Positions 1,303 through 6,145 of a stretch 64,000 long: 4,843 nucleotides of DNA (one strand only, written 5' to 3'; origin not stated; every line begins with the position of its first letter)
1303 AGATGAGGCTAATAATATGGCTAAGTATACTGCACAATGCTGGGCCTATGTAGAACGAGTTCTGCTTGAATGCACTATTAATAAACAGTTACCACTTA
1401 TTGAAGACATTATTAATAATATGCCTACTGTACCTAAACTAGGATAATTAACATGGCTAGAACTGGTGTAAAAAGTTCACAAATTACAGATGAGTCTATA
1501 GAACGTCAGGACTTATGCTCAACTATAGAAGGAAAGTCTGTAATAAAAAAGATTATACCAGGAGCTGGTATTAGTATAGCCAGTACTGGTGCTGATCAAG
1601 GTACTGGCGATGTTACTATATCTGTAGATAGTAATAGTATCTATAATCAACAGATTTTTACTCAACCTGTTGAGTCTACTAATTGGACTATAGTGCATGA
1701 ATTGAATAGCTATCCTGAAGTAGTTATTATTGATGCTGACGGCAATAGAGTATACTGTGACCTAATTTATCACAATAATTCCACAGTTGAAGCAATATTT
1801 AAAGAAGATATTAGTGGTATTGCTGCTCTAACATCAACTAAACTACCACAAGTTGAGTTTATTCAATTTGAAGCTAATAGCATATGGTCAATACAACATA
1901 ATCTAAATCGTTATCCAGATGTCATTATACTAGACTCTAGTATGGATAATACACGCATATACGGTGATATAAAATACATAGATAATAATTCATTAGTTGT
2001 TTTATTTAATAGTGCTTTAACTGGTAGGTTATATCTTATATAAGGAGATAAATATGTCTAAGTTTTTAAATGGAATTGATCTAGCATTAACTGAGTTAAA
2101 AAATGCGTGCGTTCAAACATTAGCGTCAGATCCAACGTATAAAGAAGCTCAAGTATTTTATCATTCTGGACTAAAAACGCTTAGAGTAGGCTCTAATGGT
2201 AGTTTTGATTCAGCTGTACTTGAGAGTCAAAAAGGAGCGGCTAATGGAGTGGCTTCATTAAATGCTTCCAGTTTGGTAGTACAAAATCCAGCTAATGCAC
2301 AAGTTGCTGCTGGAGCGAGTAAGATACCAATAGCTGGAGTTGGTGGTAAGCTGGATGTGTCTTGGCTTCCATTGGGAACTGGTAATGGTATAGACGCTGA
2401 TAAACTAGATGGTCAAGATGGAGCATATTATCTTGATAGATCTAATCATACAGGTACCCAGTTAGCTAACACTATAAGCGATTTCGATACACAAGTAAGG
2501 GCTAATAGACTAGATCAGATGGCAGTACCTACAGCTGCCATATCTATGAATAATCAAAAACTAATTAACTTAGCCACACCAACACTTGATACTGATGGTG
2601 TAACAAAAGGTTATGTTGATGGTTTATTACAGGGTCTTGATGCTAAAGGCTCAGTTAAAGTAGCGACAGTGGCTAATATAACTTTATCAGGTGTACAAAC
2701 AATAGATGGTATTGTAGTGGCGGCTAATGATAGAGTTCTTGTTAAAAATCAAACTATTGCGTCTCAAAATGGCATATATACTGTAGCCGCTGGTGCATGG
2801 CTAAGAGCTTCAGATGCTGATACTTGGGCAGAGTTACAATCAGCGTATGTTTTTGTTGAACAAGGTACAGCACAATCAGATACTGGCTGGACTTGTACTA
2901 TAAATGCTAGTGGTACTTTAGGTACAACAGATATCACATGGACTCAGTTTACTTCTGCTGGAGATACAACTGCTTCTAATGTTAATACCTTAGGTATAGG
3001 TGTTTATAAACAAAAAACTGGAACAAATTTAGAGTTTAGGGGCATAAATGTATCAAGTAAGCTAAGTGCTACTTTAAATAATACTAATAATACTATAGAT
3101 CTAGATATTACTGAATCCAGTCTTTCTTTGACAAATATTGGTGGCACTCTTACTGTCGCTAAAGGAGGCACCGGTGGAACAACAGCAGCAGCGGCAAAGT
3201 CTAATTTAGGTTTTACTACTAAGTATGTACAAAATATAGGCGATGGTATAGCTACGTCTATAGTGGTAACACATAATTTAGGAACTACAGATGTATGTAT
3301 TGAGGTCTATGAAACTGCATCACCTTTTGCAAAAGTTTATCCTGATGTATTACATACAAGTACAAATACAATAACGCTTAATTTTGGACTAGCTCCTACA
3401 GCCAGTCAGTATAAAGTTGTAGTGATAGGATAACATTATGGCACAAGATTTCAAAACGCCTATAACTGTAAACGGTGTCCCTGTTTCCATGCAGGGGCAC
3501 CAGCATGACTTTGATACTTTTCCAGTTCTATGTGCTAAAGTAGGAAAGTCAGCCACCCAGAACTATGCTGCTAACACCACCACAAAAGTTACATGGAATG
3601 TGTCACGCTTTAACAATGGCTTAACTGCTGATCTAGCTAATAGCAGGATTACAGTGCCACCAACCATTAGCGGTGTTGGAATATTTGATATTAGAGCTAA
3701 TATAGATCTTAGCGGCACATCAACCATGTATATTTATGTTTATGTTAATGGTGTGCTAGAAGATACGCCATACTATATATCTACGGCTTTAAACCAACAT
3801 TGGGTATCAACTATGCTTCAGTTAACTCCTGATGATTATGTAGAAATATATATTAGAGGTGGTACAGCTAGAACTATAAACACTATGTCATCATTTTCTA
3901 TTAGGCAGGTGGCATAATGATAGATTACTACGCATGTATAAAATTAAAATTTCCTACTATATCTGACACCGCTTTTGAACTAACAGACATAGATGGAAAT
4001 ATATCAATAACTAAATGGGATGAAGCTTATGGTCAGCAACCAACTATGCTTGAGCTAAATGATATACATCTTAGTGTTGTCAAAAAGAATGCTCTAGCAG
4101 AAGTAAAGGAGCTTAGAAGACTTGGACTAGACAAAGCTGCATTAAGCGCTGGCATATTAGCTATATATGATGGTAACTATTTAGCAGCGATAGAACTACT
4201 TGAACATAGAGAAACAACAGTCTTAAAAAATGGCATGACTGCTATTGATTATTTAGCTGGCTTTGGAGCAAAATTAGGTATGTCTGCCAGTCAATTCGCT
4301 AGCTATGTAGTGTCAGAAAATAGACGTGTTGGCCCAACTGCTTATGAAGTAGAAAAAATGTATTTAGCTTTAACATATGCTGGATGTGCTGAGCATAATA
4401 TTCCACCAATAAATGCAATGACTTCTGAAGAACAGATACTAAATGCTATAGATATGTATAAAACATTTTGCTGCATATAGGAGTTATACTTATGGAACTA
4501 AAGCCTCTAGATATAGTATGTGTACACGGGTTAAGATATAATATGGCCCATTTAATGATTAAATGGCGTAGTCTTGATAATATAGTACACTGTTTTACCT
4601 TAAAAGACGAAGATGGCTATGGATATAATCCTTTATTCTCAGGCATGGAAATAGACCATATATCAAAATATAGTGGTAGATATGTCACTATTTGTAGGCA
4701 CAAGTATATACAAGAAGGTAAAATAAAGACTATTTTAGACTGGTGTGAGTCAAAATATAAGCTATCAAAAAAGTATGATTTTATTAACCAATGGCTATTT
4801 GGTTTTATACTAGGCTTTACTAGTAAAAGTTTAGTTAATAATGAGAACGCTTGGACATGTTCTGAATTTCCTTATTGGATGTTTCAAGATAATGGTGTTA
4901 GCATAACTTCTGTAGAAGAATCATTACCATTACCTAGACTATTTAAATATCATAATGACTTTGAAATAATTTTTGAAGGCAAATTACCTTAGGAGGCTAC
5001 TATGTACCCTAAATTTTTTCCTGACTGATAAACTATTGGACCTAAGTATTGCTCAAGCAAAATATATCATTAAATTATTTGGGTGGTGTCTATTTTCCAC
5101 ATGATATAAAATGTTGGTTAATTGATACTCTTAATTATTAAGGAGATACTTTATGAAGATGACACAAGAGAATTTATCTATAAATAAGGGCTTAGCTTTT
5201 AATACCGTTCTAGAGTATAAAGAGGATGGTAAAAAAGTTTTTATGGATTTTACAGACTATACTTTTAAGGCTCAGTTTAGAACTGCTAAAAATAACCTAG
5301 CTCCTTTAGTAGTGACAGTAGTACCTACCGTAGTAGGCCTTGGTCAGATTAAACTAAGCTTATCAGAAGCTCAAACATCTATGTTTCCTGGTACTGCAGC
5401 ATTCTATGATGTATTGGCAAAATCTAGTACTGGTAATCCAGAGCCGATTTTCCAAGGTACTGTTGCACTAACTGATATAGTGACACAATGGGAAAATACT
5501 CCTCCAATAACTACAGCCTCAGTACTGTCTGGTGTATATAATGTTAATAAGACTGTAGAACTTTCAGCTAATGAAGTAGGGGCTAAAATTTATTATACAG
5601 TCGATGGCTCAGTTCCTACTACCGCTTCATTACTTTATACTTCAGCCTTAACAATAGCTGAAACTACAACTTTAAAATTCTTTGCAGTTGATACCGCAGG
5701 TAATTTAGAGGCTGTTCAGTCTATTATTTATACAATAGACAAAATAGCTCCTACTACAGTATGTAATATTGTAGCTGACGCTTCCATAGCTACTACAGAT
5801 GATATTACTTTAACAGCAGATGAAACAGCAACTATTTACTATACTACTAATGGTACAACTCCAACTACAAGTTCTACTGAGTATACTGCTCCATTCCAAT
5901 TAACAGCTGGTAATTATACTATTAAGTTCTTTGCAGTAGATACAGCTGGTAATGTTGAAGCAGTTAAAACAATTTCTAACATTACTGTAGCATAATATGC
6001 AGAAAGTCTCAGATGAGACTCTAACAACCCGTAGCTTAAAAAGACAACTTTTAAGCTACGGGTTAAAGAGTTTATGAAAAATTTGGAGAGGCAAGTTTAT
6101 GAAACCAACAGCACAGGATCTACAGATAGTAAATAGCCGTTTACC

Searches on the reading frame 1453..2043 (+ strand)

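Call 56: search_protein_families(library=phrogs, proteins=[window:1453-2043:+], max_evalue=0.001)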
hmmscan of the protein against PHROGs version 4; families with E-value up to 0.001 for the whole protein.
window:1453-2043:+ (196 aa): 7 families
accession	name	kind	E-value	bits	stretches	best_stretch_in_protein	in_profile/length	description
phrog_34633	-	unknown function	5.2e-20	73.2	2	136-194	194-250/252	-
phrog_30556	-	unknown function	1.4e-18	68.7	2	138-195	103-158/159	-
phrog_10272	-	unknown function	3.9e-18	66.8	2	58-124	131-197/200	-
phrog_21918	-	unknown function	5.1e-16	59.7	2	133-196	64-127/200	-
phrog_6715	-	unknown function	3.2e-07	31.3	1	23-142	62-171/197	-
phrog_28944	-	unknown function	1.5e-05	26.4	0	136-192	10-69/73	-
phrog_24148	-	DNA, RNA and nucleotide metabolism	2.2e-05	25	0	134-193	199-261/275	HNH endonuclease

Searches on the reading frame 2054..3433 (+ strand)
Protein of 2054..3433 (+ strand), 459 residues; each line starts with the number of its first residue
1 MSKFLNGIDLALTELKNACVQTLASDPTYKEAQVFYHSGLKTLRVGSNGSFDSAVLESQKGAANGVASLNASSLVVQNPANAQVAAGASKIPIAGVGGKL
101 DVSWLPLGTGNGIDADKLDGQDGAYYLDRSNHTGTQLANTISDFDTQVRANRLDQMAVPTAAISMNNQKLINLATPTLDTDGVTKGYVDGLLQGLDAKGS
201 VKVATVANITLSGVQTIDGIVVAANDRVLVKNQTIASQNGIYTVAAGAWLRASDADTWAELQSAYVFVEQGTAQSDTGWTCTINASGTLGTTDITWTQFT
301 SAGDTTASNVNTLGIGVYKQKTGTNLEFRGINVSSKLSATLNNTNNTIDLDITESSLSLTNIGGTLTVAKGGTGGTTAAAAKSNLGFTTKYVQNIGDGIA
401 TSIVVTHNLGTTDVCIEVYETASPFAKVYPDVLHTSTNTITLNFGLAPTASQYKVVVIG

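Call 9: search_protein_families(library=phrogs, proteins=[window:2054-3433:+], max_evalue=0.001)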
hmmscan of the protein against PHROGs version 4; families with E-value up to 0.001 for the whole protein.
window:2054-3433:+ (459 aa): 14 families
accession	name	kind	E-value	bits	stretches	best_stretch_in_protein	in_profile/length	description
phrog_2647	-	head and packaging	3.3e-79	267.4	2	4-340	6-267/336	head decoration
phrog_27782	-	unknown function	2.1e-47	163.2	1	143-316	110-287/644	-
phrog_11518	-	tail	1e-33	117.7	1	185-320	153-271/812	tail fiber protein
phrog_30390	-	unknown function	1.4e-25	90.8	2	213-312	545-652/766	-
phrog_24595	-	head and packaging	1.1e-24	88.4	1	136-349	3-185/325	virion structural protein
phrog_16867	-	unknown function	1.6e-23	84.1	1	195-353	72-236/631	-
phrog_17264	-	unknown function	1.7e-23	84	1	201-309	1-108/147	-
phrog_14570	-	unknown function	4.4e-23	82.7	1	180-302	151-275/540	-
phrog_2824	-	head and packaging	1.3e-22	80.7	2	203-316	939-1051/1151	virion structural protein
phrog_8309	-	unknown function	1.6e-20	74.5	1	2-459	1-312/312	-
phrog_38707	-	unknown function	3.2e-18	66.7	1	358-459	574-675/675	-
phrog_27448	-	unknown function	4.5e-07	30.9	1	388-459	125-195/195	-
phrog_14824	-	unknown function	2.2e-05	23.8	1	188-261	9-86/719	-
phrog_10316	-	tail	3.3e-05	22.5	1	363-400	410-447/1471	tail fiber protein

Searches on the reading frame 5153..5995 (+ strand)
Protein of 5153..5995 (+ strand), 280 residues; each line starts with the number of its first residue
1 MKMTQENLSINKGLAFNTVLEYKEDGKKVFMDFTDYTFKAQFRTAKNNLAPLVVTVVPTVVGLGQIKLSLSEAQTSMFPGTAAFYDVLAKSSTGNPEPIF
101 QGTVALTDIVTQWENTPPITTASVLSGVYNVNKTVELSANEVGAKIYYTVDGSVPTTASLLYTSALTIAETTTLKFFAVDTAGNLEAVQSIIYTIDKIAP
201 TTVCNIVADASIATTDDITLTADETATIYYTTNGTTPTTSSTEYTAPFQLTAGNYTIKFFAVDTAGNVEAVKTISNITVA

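Call 56: search_protein_families(library=phrogs, proteins=[window:5153-5995:+], max_evalue=0.001)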
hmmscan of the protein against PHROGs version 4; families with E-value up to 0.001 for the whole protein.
window:5153-5995:+ (280 aa): 3 families
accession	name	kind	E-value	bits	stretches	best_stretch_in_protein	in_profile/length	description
phrog_1084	-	unknown function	2.4e-16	60.9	1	1-112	3-116/123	unknown function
phrog_3304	-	tail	7.6e-08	33.4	1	6-107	7-109/177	L-shaped tail fiber protein assembly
phrog_15373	-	tail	8.4e-05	23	0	27-148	43-182/260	L-shaped tail fiber protein assembly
